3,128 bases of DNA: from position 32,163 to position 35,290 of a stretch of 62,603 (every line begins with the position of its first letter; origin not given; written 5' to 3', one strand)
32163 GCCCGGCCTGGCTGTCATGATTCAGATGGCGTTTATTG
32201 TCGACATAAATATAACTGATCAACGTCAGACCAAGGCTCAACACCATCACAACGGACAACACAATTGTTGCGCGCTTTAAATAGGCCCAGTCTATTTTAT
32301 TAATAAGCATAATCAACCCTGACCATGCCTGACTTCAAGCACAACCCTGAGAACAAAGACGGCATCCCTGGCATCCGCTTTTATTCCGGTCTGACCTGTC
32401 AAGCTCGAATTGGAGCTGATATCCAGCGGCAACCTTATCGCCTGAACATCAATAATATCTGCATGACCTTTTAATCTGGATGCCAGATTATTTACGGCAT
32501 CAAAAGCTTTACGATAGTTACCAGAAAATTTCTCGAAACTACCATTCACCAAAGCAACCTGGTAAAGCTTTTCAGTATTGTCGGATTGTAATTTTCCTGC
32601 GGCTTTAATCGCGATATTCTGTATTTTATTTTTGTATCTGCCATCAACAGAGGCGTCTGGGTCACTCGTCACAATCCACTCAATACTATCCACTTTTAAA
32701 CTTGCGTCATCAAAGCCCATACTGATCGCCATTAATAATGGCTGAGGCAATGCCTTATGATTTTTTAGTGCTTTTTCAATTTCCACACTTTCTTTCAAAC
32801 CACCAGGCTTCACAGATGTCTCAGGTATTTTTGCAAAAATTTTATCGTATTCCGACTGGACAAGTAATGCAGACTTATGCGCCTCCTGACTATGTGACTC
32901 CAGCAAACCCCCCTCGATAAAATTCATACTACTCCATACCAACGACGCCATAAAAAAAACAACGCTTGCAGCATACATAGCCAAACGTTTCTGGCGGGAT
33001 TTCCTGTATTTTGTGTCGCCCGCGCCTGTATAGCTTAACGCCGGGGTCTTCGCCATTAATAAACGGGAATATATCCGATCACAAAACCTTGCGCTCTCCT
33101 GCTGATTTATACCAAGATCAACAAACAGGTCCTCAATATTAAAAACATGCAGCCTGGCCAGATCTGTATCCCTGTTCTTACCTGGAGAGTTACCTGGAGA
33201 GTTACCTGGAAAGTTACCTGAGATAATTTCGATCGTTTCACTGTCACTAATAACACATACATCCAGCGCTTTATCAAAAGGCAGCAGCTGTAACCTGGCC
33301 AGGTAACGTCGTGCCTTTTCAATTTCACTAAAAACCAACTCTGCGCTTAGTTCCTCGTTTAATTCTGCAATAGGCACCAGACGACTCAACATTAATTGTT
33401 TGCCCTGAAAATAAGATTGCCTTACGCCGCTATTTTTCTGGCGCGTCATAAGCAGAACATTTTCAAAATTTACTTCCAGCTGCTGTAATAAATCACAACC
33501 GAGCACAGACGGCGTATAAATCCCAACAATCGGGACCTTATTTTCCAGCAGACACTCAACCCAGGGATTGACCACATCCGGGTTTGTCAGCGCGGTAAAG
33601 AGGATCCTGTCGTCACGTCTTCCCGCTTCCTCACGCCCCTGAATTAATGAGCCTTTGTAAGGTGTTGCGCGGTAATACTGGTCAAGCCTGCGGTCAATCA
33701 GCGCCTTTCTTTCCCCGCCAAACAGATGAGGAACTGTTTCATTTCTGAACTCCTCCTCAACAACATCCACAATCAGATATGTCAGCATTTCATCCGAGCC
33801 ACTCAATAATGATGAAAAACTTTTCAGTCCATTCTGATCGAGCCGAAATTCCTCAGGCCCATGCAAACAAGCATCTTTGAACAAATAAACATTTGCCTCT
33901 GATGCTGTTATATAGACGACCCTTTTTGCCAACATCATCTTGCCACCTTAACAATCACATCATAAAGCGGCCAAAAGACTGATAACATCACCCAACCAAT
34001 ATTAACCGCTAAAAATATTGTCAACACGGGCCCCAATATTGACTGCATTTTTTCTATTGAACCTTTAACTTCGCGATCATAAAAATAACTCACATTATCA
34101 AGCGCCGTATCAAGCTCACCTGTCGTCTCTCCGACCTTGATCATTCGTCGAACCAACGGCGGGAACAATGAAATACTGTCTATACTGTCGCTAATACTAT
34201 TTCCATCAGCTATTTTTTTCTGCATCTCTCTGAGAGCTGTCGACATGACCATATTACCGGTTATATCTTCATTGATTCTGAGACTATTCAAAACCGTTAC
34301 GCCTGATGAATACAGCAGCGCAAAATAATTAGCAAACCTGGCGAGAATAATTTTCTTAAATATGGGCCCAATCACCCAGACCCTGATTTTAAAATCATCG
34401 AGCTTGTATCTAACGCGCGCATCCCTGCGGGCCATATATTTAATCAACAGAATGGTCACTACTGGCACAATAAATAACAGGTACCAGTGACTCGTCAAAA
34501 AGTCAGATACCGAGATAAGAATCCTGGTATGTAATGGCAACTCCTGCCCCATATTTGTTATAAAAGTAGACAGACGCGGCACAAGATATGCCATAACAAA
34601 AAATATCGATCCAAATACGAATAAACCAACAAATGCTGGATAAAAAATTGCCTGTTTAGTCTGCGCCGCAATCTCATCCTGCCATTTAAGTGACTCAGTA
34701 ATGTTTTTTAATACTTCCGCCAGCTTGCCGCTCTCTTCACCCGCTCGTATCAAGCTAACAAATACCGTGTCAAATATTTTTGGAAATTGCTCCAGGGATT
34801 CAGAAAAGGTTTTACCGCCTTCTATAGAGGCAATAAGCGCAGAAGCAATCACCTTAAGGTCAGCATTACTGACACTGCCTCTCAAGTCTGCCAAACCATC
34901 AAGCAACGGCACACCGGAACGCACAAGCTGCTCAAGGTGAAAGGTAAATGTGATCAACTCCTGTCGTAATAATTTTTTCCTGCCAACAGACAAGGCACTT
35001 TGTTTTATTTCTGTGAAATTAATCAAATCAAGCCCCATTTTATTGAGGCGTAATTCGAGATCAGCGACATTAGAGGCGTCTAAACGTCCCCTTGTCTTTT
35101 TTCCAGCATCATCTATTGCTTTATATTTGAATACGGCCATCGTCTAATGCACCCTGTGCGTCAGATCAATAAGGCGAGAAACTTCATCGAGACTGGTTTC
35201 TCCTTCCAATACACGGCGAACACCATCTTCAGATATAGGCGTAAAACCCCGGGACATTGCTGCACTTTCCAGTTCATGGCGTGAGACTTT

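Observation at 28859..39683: Compact nine-gene MSHA-like type IV filament operon with rearranged and reduced gene content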

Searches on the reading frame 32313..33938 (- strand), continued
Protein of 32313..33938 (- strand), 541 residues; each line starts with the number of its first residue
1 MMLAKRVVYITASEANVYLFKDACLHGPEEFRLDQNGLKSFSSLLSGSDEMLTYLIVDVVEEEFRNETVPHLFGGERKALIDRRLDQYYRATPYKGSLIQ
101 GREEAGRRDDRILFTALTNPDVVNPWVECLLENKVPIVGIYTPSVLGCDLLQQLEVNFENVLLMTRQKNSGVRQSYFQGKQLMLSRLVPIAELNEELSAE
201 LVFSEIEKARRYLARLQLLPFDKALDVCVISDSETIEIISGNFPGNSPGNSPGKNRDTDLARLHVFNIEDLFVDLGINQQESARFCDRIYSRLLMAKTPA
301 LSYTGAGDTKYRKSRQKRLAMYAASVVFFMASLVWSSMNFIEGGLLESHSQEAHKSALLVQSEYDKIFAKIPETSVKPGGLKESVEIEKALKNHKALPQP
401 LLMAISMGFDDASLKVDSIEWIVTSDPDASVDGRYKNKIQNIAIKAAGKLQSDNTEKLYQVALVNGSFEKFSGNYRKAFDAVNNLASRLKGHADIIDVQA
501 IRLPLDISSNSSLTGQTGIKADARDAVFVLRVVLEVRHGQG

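Call 34: find_encoding_contigs(protein=P0008, flank=10000, max_places=2)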
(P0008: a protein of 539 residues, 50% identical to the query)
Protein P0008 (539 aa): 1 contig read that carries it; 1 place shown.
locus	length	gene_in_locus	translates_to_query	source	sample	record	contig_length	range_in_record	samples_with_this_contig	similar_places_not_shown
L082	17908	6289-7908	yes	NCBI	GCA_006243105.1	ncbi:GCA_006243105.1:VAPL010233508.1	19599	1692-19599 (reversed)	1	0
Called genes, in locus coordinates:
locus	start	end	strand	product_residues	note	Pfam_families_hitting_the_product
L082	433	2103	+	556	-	PF07655:Secretin_N_2 (weak), PF00263:Secretin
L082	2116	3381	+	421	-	PF07719:TPR_2 (faint), PF13176:TPR_7 (faint), PF13181:TPR_8 (faint), PF13424:TPR_12 (faint), PF13428:TPR_14 (faint), PF13432:TPR_16 (faint), PF00515:TPR_1 (faint), PF14559:TPR_19, +2 more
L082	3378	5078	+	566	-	PF05157:MshEN, PF00437:T2SSE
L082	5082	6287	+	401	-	PF28597:T2SSF_N, PF00482:T2SSF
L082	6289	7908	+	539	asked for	-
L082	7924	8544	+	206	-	-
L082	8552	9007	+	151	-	-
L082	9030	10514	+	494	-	-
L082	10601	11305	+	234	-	PF07963:N_methyl (weak)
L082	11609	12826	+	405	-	PF14306:PUA_2, PF01747:ATP-sulfurylase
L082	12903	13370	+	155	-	PF00037:Fer4 (faint), PF12800:Fer4_4 (faint), PF12838:Fer4_7, PF13187:Fer4_9 (weak), PF12139:APS-reductase_C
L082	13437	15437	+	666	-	PF00890:FAD_binding_2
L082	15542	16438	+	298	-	PF03692:CxxCxxCC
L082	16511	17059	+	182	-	PF00149:Metallophos (weak), PF12850:Metallophos_2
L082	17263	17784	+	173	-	PF00440:TetR_N, PF16925:TetR_C_13, PF21993:TetR_C_13_2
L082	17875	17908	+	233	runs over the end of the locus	PF25087:GMPPB_C (faint), PF00132:Hexapep, PF14602:Hexapep_2 (weak)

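Call 35: search_protein_families(library=ncbifam, proteins=[L028:2639-4075:+, L024:635-2077:+, L032:16815-18515:-, L017:19349-20104:+, L074:16940-17656:+, L022:15190-15999:-], max_evalue=0.001)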
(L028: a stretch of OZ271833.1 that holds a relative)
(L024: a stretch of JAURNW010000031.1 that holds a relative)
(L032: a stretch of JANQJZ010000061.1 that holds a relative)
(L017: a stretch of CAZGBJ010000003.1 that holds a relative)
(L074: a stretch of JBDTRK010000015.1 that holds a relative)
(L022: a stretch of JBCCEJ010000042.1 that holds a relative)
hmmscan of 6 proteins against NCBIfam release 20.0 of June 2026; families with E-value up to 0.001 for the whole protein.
L028:2639-4075:+ (478 aa): 1 family
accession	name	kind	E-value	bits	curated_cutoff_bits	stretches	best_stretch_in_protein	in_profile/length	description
TIGR03015.1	pepcterm_ATPase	hypoth_equivalog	2.4e-64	217.4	324.5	1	1-260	1-260/269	XrtA/PEP-CTERM system-associated ATPase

L024:635-2077:+ (480 aa): 69 families (the best 25 are shown)
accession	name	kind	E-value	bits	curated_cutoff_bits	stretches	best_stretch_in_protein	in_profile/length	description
TIGR02915.1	PEP_resp_reg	equivalog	9.9e-103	344.3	502.6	1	19-476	1-445/445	PEP-CTERM-box response regulator transcription factor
TIGR01818.1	ntrC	equivalog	2.8e-101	339.6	558.6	1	20-472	2-462/463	nitrogen regulation protein NR(I)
NF003451.0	PRK05022.1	equivalog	1.5e-95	320.9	476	1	133-476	167-511/512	nitric oxide reductase transcriptional regulator NorR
NF008469.0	PRK11361.1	equivalog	9.7e-89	298.2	714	1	19-476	7-457/461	acetoacetate metabolism transcriptional regulator AtoC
NF041552.1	TF_PrdR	equivalog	1.9e-88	297.3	795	1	136-472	249-575/577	sigma-54 dependent transcriptional regulator PrdR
NF038308.1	RNA_repair_RtcR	equivalog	2.5e-84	284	650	1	144-471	169-514/530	RNA repair transcriptional activator RtcR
TIGR01817.1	nifA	equivalog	1.2e-83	281.7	528.85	1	142-476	183-530/534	nif-specific transcriptional activator NifA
TIGR02329.1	propionate_PrpR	equivalog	1e-81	275.2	499.2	1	147-471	204-525/526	propionate catabolism operon regulatory protein PrpR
NF011953.0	PRK15424.1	equivalog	1.7e-80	271.1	703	1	133-472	197-533/538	propionate catabolism operon regulatory protein PrpR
NF051870.1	NAssimRespRegNtrX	equivalog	1.7e-79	267.8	600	1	19-474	4-451/452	nitrogen assimilation response regulator NtrX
NF041946.1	LuxO_transreg_Vib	equivalog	3e-79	267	800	1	50-473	31-460/463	quorum-sensing sigma-54 dependent transcriptional regulator LuxO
NF050807.1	TransRegFlbDCaul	equivalog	4e-77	260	750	1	95-472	71-437/454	sigma-54-dependent transcriptional regulator FlbD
NF008176.1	PRK10923.1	equivalog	5.1e-76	256.1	620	1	20-475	7-468/469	nitrogen regulation protein NR(I)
NF007689.0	PRK10365.1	equivalog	3.3e-75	253.6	760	1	19-472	8-441/441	sigma-54-dependent response regulator transcription factor ZraR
TIGR02974.1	phageshock_pspF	equivalog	2.5e-73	247.2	443.55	1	157-469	1-332/336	phage shock protein operon transcriptional activator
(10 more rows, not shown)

L032:16815-18515:- (566 aa): 1 family
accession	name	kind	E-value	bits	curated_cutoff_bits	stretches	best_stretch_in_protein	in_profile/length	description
NF008468.0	PRK11360.1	equivalog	0.0009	17.7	646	0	345-530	384-576/616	two-component system sensor histidine kinase AtoS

L017:19349-20104:+ (251 aa): 0 families

L074:16940-17656:+ (238 aa): 3 families
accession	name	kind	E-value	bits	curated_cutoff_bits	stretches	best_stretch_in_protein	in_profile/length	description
TIGR02532.1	IV_pilin_GFxxxE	domain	1.4e-06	27.9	16.3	1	22-44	2-24/24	prepilin-type N-terminal cleavage/methylation domain-containing protein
TIGR01708.2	typeII_sec_gspH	equivalog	1.6e-06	28.2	80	1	22-45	2-25/169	type II secretion system minor pseudopilin GspH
TIGR01710.1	typeII_sec_gspG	equivalog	5.5e-05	23.2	88.85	1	22-61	1-41/134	type II secretion system major pseudopilin GspG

L022:15190-15999:- (269 aa): 0 families
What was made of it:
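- Tried and rejected: Both scores are well below cut-off (217 vs 324.5; 344 vs 503), so the idea was dropped (call 35).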

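Call 72: search_protein_representatives(alignment_id=A1)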
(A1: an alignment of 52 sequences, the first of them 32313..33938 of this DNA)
Query: 52 sequences, 526 profile positions. Proteins with E-value up to 0.001 (for the whole library): 3312; up to 1e-10: 2718; up to 1e-30: 1547. The best 150 are listed.
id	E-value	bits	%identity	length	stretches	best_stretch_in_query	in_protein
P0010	3.4e-193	659.1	-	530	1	1-524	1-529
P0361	8.7e-193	657.7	-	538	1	3-525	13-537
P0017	2.1e-185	633.4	-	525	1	2-525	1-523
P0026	1.1e-184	631.0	-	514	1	1-524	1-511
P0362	5.7e-184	628.6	-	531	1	3-522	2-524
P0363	2.1e-181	620.1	-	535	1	3-524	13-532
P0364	5.4e-178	608.9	-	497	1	1-523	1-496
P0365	2.7e-177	606.6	-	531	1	2-521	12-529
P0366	3.8e-177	606.1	-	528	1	1-523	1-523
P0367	1.4e-176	604.3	-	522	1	2-521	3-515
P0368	4.1e-176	602.7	-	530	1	2-524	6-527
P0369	7.0e-176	601.9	-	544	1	1-524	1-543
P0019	1.0e-175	601.4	-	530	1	1-525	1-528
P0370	1.0e-174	598.1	-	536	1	3-522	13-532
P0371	1.3e-174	597.8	-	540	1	2-522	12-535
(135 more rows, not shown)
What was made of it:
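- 32313..33938 (-): Alignment-complex protein: cytoplasmic PilM/GspL-like actin-fold domain (1-300), TM/coiled-coil helix (307-370) and a periplasmic alpha/beta domain (414-535). The family holds 3,312 clusters at 50% identity (call 72).
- That family holds 3,312 clusters at 50% identity with E<=1e-3 (call 72).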

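Call 87: find_encoding_contigs(protein=P0001, flank=10000, max_places=2)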
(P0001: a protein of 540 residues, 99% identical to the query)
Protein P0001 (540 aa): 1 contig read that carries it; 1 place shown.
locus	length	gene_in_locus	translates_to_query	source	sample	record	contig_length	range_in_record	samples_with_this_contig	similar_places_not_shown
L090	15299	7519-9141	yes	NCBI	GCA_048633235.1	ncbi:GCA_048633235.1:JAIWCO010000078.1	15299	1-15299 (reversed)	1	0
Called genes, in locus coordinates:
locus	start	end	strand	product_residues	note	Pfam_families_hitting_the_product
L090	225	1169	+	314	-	PF01180:DHO_dh, PF01207:Dus (faint), PF03060:NMO (faint)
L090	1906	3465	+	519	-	PF07655:Secretin_N_2, PF00263:Secretin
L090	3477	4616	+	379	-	PF13181:TPR_8 (faint), PF00515:TPR_1 (faint), PF07719:TPR_2 (faint), PF13371:TPR_9 (faint), PF13428:TPR_14 (faint), PF23914:TPR_CcmH_CycH (faint), PF13432:TPR_16 (weak), PF14559:TPR_19, +2 more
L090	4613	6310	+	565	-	PF05157:MshEN, PF00437:T2SSE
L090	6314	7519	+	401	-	PF28597:T2SSF_N, PF00482:T2SSF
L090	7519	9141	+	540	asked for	-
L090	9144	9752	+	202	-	-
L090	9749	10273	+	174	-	-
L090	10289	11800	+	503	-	-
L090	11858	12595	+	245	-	PF07963:N_methyl (weak)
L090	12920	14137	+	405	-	PF14306:PUA_2, PF01747:ATP-sulfurylase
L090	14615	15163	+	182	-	PF00149:Metallophos, PF12850:Metallophos_2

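Call 99: find_encoding_contigs(protein=P0120, flank=10000, max_places=2)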
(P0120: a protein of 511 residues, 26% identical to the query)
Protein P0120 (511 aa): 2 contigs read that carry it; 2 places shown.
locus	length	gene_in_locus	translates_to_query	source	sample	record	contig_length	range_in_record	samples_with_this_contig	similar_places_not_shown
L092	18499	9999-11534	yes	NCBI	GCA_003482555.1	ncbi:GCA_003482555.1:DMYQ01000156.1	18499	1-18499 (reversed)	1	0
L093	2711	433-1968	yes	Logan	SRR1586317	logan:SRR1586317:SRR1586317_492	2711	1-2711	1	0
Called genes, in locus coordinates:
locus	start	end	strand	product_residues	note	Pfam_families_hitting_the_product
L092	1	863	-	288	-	PF05157:MshEN, PF00437:T2SSE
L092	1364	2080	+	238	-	PF00005:ABC_tran, PF13304:AAA_21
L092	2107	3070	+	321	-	PF13401:AAA_22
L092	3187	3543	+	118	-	-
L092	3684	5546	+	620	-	PF07655:Secretin_N_2 (weak), PF00263:Secretin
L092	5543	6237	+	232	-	-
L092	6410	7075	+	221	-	PF13428:TPR_14 (faint), PF00515:TPR_1 (faint), PF07719:TPR_2 (faint), PF13424:TPR_12 (faint), PF13432:TPR_16 (weak), PF23914:TPR_CcmH_CycH (faint), PF14559:TPR_19 (weak), PF14559:TPR_19 (weak), +2 more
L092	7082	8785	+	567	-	PF05157:MshEN, PF00437:T2SSE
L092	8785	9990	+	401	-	PF28597:T2SSF_N (weak), PF00482:T2SSF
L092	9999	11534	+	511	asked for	-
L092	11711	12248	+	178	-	-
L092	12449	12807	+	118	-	-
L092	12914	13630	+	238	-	-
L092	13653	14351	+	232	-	PF07963:N_methyl (weak)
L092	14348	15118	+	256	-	PF12679:ABC2_membrane_2 (weak), PF12730:ABC2_membrane_4 (faint), PF12698:ABC2_membrane_3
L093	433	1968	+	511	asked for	-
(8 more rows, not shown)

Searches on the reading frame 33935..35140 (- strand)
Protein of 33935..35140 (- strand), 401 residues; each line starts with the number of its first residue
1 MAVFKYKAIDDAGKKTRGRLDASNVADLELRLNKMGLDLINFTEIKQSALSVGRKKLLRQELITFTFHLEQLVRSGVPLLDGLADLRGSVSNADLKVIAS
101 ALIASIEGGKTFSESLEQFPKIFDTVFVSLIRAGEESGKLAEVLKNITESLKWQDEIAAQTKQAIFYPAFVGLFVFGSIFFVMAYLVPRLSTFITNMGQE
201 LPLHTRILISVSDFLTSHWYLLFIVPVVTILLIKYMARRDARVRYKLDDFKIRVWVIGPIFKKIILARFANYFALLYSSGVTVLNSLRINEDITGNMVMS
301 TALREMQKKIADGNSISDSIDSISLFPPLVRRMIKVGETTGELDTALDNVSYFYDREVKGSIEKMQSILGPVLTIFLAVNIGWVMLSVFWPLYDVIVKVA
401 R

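Call 4: search_protein_families(library=pfam, proteins=[window:33935-35140:-], max_evalue=0.1)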
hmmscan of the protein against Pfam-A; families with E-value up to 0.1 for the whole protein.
window:33935-35140:- (401 aa): 2 families
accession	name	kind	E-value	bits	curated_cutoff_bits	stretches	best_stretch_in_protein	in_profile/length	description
PF00482.28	T2SSF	-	3e-48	163.4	25.2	2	71-188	7-125/125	Type II secretion system (T2SS), protein F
PF09835.14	DUF2062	-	0.021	15.2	27.4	0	149-187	97-133/147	Uncharacterized protein conserved in bacteria (DUF2062)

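Call 5: search_protein_families(library=ncbifam, proteins=[window:33935-35140:-], max_evalue=0.1)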
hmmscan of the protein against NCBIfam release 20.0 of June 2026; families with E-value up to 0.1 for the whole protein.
window:33935-35140:- (401 aa): 7 families
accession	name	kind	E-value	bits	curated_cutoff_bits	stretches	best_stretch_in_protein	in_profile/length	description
TIGR02120.1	GspF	equivalog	1.2e-91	308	424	1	4-395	1-397/401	type II secretion system inner membrane protein GspF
NF052607.1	T4PiliAsmPilCThrm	equivalog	2.2e-79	267.4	700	1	1-399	1-404/406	type IV pilus assembly protein PilC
NF052606.1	T4PiliAsmPilCMyx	equivalog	1e-71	242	700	1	2-396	20-415/419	type IV pilus assembly protein PilC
NF047826.1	T3SSXpsF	equivalog_domain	2.4e-61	207.7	650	1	1-396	1-401/405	type II secretion system protein XpsF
NF007861.0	PRK10573.1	equivalog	3.2e-58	197.7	401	1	3-394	6-393/401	protein transport protein HofC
NF041012.2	T4P_ComGB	equivalog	8.8e-42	143.6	240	1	63-396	4-331/332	competence type IV pilus assembly protein ComGB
NF002593.0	PRK02251.1-2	equivalog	0.032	13.8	141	1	159-216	96-153/157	cell division protein CrgA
